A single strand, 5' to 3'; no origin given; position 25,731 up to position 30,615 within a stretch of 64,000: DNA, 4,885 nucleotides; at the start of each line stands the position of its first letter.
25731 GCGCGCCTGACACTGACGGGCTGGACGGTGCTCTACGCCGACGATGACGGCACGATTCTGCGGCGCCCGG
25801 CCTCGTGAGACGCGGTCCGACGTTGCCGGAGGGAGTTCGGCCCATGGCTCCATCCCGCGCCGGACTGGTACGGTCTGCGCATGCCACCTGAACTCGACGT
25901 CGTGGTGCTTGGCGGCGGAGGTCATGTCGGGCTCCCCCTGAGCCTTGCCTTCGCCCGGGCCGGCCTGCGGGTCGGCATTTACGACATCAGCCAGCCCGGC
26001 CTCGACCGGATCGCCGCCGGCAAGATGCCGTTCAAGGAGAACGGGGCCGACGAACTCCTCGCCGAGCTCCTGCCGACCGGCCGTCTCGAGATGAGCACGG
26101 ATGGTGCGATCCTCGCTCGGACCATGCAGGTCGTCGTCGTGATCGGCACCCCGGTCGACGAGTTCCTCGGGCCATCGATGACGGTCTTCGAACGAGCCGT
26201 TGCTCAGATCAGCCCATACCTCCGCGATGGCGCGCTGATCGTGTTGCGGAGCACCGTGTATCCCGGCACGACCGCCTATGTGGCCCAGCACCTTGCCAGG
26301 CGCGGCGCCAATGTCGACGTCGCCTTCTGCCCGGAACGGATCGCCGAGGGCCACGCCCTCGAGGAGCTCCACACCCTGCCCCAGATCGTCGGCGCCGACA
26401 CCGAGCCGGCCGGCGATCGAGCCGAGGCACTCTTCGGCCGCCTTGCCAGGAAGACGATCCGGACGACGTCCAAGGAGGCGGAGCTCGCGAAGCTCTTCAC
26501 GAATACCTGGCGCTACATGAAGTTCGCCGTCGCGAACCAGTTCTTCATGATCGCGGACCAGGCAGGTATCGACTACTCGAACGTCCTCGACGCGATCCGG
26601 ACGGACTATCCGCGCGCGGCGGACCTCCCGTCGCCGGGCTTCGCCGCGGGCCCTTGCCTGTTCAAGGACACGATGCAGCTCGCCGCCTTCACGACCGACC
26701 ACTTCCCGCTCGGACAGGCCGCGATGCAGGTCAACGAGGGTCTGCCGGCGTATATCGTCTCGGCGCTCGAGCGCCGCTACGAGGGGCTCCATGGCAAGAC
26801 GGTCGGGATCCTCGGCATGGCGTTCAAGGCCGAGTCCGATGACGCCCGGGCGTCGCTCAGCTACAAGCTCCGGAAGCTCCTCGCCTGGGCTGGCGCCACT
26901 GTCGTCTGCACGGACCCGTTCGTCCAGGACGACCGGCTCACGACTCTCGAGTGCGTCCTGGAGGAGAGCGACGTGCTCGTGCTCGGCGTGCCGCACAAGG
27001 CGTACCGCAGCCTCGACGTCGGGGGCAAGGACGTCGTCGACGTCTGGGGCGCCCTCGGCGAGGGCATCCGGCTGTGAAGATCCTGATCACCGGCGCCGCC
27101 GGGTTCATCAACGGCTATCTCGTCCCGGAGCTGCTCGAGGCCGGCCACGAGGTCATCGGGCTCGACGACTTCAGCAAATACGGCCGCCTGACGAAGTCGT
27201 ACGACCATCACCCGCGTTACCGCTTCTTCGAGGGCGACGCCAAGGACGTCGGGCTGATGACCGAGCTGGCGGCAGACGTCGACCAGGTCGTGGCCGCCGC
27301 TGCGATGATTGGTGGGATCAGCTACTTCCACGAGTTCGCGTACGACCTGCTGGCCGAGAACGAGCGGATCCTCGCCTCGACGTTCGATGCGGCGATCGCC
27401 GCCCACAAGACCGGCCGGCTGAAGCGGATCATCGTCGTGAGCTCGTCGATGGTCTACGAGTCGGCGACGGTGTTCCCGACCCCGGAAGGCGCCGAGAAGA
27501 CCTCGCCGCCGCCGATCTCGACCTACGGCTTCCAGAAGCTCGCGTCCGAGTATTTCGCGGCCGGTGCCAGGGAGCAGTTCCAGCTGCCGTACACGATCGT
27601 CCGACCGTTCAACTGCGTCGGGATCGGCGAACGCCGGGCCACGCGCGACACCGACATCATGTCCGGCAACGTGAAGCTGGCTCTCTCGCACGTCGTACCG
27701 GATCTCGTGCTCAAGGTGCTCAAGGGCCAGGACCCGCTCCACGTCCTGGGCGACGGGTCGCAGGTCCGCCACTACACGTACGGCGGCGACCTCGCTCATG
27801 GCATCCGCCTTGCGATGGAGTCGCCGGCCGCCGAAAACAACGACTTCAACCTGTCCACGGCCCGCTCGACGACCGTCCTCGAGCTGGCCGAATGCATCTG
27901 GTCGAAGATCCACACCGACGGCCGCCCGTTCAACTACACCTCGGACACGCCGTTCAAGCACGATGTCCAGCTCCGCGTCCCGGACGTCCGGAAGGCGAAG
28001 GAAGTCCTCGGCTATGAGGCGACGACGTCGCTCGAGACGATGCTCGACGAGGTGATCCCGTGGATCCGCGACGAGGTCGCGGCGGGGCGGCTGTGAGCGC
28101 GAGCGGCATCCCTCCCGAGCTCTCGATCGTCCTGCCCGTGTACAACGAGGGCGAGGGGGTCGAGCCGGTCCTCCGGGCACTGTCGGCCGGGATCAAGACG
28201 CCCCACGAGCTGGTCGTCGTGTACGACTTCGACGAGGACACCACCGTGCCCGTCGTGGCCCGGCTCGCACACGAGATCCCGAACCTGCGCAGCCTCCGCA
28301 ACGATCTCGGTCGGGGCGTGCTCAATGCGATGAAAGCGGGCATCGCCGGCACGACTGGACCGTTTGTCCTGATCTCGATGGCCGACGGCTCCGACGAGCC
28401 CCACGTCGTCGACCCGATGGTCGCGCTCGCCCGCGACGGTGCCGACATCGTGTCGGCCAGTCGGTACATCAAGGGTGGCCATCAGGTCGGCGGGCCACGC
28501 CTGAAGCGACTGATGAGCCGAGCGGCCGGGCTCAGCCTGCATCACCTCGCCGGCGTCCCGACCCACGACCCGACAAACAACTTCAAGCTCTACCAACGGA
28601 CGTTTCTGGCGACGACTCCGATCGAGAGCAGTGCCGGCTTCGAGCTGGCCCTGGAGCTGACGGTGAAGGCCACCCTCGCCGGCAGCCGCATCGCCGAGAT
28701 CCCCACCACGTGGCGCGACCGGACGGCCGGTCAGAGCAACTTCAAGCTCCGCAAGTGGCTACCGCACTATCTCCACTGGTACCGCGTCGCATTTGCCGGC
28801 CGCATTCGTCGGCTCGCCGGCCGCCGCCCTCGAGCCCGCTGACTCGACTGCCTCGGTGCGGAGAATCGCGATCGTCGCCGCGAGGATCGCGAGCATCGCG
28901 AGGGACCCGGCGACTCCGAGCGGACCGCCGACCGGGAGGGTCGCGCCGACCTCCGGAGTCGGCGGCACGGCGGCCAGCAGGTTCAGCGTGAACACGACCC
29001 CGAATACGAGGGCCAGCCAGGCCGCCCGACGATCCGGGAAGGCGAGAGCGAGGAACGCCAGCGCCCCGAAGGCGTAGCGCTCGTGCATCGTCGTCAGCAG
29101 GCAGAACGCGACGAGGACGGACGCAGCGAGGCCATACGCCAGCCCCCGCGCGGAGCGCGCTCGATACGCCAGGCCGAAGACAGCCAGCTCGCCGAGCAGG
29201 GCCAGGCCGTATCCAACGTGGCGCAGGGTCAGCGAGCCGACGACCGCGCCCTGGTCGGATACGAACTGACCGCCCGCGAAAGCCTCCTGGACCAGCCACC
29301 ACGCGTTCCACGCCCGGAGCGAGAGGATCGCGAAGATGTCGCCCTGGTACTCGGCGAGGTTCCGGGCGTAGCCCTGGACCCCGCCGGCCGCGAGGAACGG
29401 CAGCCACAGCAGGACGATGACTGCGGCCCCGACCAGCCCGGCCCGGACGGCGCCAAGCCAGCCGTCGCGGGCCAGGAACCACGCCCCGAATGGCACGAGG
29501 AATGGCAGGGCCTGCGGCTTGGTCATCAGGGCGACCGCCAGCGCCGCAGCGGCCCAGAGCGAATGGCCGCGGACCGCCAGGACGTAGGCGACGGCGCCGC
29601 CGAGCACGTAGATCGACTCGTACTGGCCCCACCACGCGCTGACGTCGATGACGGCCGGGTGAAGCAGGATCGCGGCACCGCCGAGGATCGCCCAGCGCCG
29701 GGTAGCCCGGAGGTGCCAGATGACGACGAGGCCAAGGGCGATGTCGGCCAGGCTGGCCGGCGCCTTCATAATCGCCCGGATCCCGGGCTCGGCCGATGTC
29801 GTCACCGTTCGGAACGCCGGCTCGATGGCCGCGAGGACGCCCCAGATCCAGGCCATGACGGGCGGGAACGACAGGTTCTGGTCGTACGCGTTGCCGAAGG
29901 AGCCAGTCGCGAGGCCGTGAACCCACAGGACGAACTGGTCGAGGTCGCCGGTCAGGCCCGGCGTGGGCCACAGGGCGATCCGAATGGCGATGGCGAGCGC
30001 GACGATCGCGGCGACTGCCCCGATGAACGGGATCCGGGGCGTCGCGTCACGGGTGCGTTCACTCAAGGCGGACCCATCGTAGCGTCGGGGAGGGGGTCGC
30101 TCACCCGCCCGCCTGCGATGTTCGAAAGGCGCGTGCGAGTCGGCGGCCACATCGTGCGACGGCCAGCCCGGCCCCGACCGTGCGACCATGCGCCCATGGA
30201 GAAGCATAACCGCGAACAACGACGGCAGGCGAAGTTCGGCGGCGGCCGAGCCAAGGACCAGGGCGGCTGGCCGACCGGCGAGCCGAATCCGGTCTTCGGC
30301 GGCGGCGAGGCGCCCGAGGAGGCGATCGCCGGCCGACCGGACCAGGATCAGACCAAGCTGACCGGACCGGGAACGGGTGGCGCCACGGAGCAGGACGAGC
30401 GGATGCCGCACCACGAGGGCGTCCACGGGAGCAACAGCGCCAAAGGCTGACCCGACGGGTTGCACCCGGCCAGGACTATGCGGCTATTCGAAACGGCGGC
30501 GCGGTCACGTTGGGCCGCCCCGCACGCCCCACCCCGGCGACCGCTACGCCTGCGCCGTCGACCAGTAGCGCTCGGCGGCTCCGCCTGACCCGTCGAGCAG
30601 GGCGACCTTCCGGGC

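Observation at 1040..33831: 33-kb locus saturated with polytopic GT-C-type glycosyltransferases and polyprenyl-phosphate-sugar synthases: a candidate undescribed extracytoplasmic glycan or lipoglycan assembly line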

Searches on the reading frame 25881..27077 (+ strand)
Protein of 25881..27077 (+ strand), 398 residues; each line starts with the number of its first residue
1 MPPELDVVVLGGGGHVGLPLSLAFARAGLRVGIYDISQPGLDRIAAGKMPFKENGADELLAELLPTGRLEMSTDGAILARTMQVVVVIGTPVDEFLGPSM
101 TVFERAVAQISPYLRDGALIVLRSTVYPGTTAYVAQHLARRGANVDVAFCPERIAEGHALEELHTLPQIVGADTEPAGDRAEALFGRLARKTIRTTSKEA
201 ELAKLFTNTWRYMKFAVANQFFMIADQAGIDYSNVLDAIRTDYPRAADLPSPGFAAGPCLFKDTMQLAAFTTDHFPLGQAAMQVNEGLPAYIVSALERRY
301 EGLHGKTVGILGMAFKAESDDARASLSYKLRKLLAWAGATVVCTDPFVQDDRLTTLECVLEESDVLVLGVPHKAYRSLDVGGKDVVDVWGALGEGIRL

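Call 6: search_protein_families(library=pfam, proteins=[window:25881-27077:+], max_evalue=0.01)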
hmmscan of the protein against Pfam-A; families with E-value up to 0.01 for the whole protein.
window:25881-27077:+ (398 aa): 5 families
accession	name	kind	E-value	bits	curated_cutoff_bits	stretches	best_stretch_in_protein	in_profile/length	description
PF03721.20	UDPG_MGDP_dh_N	-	1.1e-30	107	27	1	12-178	7-181/187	UDP-glucose/GDP-mannose dehydrogenase family, NAD binding domain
PF00984.24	UDPG_MGDP_dh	-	3.4e-14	53.2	25.4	1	198-286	1-93/94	UDP-glucose/GDP-mannose dehydrogenase family, central domain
PF03720.21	UDPG_MGDP_dh_C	-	5.1e-13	49.7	30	1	309-382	1-91/103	UDP-glucose/GDP-mannose dehydrogenase family, UDP binding domain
PF03446.21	NAD_binding_2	-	0.0014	19.1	21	1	12-144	6-113/161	NAD binding domain of 6-phosphogluconate dehydrogenase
PF02826.25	2-Hacid_dh_C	-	0.009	15.8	25.1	0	295-373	26-102/178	D-isomer specific 2-hydroxyacid dehydrogenase, NAD binding domain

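Call 70: search_protein_families(library=ncbifam, proteins=[window:25881-27077:+], max_evalue=0.00001)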
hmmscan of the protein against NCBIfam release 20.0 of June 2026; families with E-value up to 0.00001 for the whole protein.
window:25881-27077:+ (398 aa): 7 families
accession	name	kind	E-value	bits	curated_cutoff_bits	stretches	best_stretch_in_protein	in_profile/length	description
TIGR03026.1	NDP-sugDHase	subfamily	9.7e-84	281.5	189.8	1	10-380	5-396/413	nucleotide sugar dehydrogenase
NF040825.1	UDPMaNacDH_Arch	equivalog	4e-51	174.2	750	1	8-379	4-381/418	UDP-N-acetyl-D-mannosamine dehydrogenase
NF008286.0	PRK11064.1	equivalog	7.3e-42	143.4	459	1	8-379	6-403/420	UDP-N-acetyl-D-mannosamine dehydrogenase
NF041297.1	UDPGDh_AglM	equivalog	5.1e-38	131.1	670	1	7-351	3-362/429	UDP-glucose 6-dehydrogenase AglM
NF047673.2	TeichurnBiosyTuaD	equivalog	5.9e-35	121.2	700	1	8-351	5-356/439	UDP-glucose 6-dehydrogenase TuaD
NF011631.0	PRK15057.1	equivalog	1.9e-17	63.4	757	1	105-353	102-344/388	UDP-glucose 6-dehydrogenase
NF011729.0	PRK15182.1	equivalog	8e-17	61.1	592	1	8-355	10-364/425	Vi polysaccharide biosynthesis UDP-N-acetylglucosamine C-6 dehydrogenase TviB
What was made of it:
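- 25881..27077 (+): g18, NDP-sugar 6-dehydrogenase. TIGR03026, 281 bits, above cut-off (call 70).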

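Call 78: search_solved_structures(query=window:25881-27077:+, max_evalue=1e-20)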
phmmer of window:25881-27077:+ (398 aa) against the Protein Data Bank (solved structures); distinct sequences matched with E-value up to 1e-20: 11.
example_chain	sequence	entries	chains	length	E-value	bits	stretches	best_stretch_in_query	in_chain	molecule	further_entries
4r16_A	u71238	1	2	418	3.1e-45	158.5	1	8-379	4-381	418aa long hypothetical UDP-N-acetyl-D-mannosaminuronic acid dehydrogenase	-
3ojl_A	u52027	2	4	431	4.4e-42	148.1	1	11-378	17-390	Cap5O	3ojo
3vtf_A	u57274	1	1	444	2e-40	142.7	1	10-387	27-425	UDP-glucose 6-dehydrogenase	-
3g79_A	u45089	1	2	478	8.1e-34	120.9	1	9-380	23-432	NDP-N-acetyl-D-galactosaminuronic acid dehydrogenase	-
4xr9_A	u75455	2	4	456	1.3e-33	120.3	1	5-347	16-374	CalS8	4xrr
2y0e_A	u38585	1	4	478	6.4e-28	101.5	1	8-354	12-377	UDP-GLUCOSE DEHYDROGENASE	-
2y0c_A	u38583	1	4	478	1.5e-27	100.3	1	8-354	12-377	UDP-GLUCOSE DEHYDROGENASE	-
2y0d_A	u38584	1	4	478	1.6e-27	100.2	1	8-354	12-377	UDP-GLUCOSE DEHYDROGENASE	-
4a7p_A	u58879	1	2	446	3.5e-26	95.8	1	10-379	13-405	UDP-GLUCOSE DEHYDROGENASE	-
1mfz_A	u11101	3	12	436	5.3e-26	95.2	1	11-343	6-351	GDP-mannose 6-dehydrogenase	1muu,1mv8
3gg2_A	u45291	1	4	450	3.8e-23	85.8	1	5-351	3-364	Sugar dehydrogenase, UDP-glucose/GDP-mannose dehydrogenase family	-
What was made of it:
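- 25881..27077 (+): PDB hits to UDP-ManNAc dehydrogenases and UDP-Glc dehydrogenases are about equal (call 78).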

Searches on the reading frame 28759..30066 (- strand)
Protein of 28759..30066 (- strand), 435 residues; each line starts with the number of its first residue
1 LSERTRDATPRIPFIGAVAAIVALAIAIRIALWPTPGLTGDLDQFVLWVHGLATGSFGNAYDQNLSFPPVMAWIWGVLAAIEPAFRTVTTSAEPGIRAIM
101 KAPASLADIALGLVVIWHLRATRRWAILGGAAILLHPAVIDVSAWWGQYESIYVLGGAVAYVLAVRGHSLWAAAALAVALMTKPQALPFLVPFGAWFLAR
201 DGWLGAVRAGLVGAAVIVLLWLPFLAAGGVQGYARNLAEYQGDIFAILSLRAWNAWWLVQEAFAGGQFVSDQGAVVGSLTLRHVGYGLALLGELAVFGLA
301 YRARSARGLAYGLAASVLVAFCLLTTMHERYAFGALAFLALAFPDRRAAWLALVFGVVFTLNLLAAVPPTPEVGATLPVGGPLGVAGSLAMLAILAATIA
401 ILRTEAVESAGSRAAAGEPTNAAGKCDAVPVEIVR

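Call 7: search_protein_families(library=pfam, proteins=[window:28759-30066:-], max_evalue=0.01)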
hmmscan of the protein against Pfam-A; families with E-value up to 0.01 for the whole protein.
window:28759-30066:- (435 aa): 0 families

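Call 10: search_protein_families(library=ncbifam, proteins=[window:28759-30066:-], max_evalue=0.01)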
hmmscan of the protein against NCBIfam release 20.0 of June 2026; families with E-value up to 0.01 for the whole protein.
window:28759-30066:- (435 aa): 0 families

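Call 32: search_solved_structures(query=A3, max_evalue=1)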
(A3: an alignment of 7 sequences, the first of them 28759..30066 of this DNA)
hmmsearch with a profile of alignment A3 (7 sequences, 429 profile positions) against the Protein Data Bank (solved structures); distinct sequences matched with E-value up to 1: 0.

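Call 36: search_protein_families(library=pfam, proteins=[window:28759-30066:-], max_evalue=10)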
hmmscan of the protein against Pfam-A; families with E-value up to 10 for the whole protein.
window:28759-30066:- (435 aa): 2 families
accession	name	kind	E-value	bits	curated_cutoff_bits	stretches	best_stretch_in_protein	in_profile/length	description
PF03155.21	Alg6_Alg8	-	0.091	12.2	25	1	65-227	45-231/482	ALG6, ALG8 glycosyltransferase family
PF13701.12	DDE_Tnp_1_4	-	0.37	9.4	34.7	1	38-78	140-182/435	Transposase DDE domain group 1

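Call 45: find_homologous_proteins(query=window:28759-30066:-)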
Query window:28759-30066:- (435 aa): 1237 proteins with E <= 0.001 among 8000 candidates; the best 120 are listed.
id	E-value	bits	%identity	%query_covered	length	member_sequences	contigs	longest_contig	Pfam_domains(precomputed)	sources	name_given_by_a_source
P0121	1.4e-272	922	100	100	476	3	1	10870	-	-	-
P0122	1.3e-217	741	86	93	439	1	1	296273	-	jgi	jgi:hypothetical protein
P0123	3.5e-214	730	84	92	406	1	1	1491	-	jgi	jgi:Gpi18-like mannosyltransferase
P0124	1.5e-212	724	84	92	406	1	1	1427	-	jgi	jgi:Gpi18-like mannosyltransferase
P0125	7.7e-211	719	81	95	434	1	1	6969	-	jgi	jgi:hypothetical protein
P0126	2.3e-210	717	80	96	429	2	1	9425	-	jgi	jgi:hypothetical protein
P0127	3.7e-210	716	81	93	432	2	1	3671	-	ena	-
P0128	1.8e-209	714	81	93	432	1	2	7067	-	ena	-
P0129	2.5e-209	714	79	97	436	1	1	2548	-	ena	-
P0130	6.2e-209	712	81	93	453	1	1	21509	-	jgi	jgi:hypothetical protein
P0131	1.2e-208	711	78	99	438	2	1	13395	PF09594.17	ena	-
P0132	2.1e-208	711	79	95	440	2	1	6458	PF09594.17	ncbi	-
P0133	9.7e-208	708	77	98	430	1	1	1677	-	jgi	jgi:hypothetical protein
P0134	1.4e-207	708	81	90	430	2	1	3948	-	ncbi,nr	ncbi:MAG: hypothetical protein QOF49_2336, partial [Chloroflexota bacterium]|nr:hypothetical protein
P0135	1.4e-207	708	79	96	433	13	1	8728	-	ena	-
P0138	2.5e-207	707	77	98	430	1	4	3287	PF09594.17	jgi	jgi:hypothetical protein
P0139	3.9e-207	706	77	98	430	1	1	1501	PF09594.17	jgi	jgi:hypothetical protein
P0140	4.1e-207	706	77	98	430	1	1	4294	PF09594.17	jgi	jgi:Gpi18-like mannosyltransferase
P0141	5.5e-207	706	78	96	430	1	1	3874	PF09594.17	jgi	jgi:hypothetical protein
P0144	1.4e-206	705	78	96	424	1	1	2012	PF09594.17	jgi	jgi:hypothetical protein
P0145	1.6e-206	704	78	96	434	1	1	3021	PF09594.17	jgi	jgi:hypothetical protein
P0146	4.6e-206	703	76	98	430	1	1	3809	PF09594.17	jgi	jgi:hypothetical protein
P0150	7.1e-205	699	76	98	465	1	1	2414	PF09594.17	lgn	-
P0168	3.2e-200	684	77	95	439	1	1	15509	PF09594.17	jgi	jgi:hypothetical protein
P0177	2.5e-197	674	79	94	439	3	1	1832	PF03155.22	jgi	jgi:hypothetical protein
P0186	3.7e-190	650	75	93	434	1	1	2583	PF09594.17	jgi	jgi:Gpi18-like mannosyltransferase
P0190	6.1e-189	646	76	91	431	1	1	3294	PF09594.17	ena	-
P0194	4.0e-188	644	74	95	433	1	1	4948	PF09594.17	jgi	-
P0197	8.9e-188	643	76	91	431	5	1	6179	PF09594.17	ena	-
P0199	2.0e-187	641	76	91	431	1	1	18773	PF09594.17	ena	-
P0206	2.5e-185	635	75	90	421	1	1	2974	PF09594.17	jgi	jgi:glycosyl transferase family 87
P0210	2.8e-184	631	74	88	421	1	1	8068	PF09594.17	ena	-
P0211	7.4e-184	630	74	88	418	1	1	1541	PF09594.17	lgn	-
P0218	8.1e-182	623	84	78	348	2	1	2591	PF09594.17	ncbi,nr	ncbi:MAG TPA: hypothetical protein VHM48_04210, partial [Candidatus Limnocylindrales bacterium]|nr:h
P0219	1.2e-180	619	69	97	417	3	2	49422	PF09594.17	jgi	jgi:hypothetical protein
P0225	4.7e-178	611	73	89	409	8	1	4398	PF03155.22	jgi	jgi:Gpi18-like mannosyltransferase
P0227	8.4e-178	610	71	92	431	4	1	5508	PF03155.22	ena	-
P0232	1.6e-176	606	73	87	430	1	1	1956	PF09594.17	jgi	jgi:Gpi18-like mannosyltransferase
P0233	1.8e-176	605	78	86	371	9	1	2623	PF09594.17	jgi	jgi:hypothetical protein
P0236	1.9e-175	602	71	93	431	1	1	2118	PF09594.17,PF03155.22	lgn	-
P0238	7.9e-175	600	68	95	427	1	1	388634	-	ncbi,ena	-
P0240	5.2e-174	597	75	85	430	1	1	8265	PF03155.22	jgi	jgi:hypothetical protein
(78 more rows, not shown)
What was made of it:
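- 28759..30066 (-): g21, GT87/Gpi18-like GT-C, very conserved. >1,200 homologues; the 120 listed are 66-86% identical, and many carry PF09594 or PF03155 (call 45).
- g21 homologues carry GT87 or Alg6_Alg8 hits (call 45). JGI names g21 homologues 'Gpi18-like' (call 45).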

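Call 80: find_encoding_contigs(protein=P0238, flank=10000, max_places=2)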
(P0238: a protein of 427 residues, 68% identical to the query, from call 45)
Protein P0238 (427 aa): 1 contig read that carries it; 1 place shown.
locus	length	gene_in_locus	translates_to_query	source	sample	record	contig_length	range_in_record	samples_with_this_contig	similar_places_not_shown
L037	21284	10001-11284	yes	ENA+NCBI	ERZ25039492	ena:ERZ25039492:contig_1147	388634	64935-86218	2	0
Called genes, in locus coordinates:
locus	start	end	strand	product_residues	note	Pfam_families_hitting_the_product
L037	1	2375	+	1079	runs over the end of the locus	PF25873:WHD_MalT, PF00486:Trans_reg_C (faint), PF03704:BTAD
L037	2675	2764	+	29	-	-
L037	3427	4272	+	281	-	PF13487:HD_5, PF01966:HD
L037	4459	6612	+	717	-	PF17248:DUF5317, PF05977:MFS_3, PF07690:MFS_1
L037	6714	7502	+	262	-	-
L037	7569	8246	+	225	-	PF01135:PCMT, PF08241:Methyltransf_11 (faint), PF13649:Methyltransf_25 (weak)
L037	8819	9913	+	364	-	PF02585:PIG-L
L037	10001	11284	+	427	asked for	-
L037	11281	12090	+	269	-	-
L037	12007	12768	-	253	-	PF00535:Glycos_transf_2, PF13641:Glyco_tranf_2_3 (weak)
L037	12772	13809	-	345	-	PF09594:GT87 (weak)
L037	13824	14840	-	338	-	PF01073:3Beta_HSD, PF01370:Epimerase, PF02719:Polysacc_synt_2, PF04321:RmlD_sub_bind, PF05368:NmrA (weak), PF16363:GDP_Man_Dehyd, PF13460:NAD_binding_10 (weak), PF07993:NAD_binding_4 (weak)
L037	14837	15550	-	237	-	PF00535:Glycos_transf_2, PF13641:Glyco_tranf_2_3 (faint)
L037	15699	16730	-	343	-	PF09594:GT87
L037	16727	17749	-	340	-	PF01370:Epimerase, PF04321:RmlD_sub_bind (faint), PF07993:NAD_binding_4 (faint), PF13460:NAD_binding_10, PF16363:GDP_Man_Dehyd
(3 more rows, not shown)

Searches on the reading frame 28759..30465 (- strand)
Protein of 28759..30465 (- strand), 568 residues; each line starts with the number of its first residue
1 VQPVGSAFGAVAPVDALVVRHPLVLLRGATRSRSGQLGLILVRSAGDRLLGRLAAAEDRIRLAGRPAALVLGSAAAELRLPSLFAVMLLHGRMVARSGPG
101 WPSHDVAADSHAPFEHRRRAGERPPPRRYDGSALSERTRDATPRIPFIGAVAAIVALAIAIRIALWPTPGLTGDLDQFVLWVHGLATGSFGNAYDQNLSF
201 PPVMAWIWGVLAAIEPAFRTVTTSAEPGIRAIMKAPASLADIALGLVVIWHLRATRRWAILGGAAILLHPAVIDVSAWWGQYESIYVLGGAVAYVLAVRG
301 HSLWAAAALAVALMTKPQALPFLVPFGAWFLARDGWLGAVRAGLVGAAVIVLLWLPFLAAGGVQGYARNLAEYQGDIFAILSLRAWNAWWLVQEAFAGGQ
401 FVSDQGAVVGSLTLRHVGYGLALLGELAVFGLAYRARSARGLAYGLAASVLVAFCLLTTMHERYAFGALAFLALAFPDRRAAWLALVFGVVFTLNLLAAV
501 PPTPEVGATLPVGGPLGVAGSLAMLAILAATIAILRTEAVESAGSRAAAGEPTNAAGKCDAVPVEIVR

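Call 36: search_protein_families(library=pfam, proteins=[window:28759-30465:-], max_evalue=10)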
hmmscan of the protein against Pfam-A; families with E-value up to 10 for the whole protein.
window:28759-30465:- (568 aa): 2 families
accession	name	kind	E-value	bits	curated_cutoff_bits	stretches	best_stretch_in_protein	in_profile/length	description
PF03155.21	Alg6_Alg8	-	0.11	11.8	25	1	198-360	45-231/482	ALG6, ALG8 glycosyltransferase family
PF25455.1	Beta-barrel_CAF17_C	-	0.3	11.3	25.7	1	396-424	15-43/70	CAF17, C-terminal beta-barrel domain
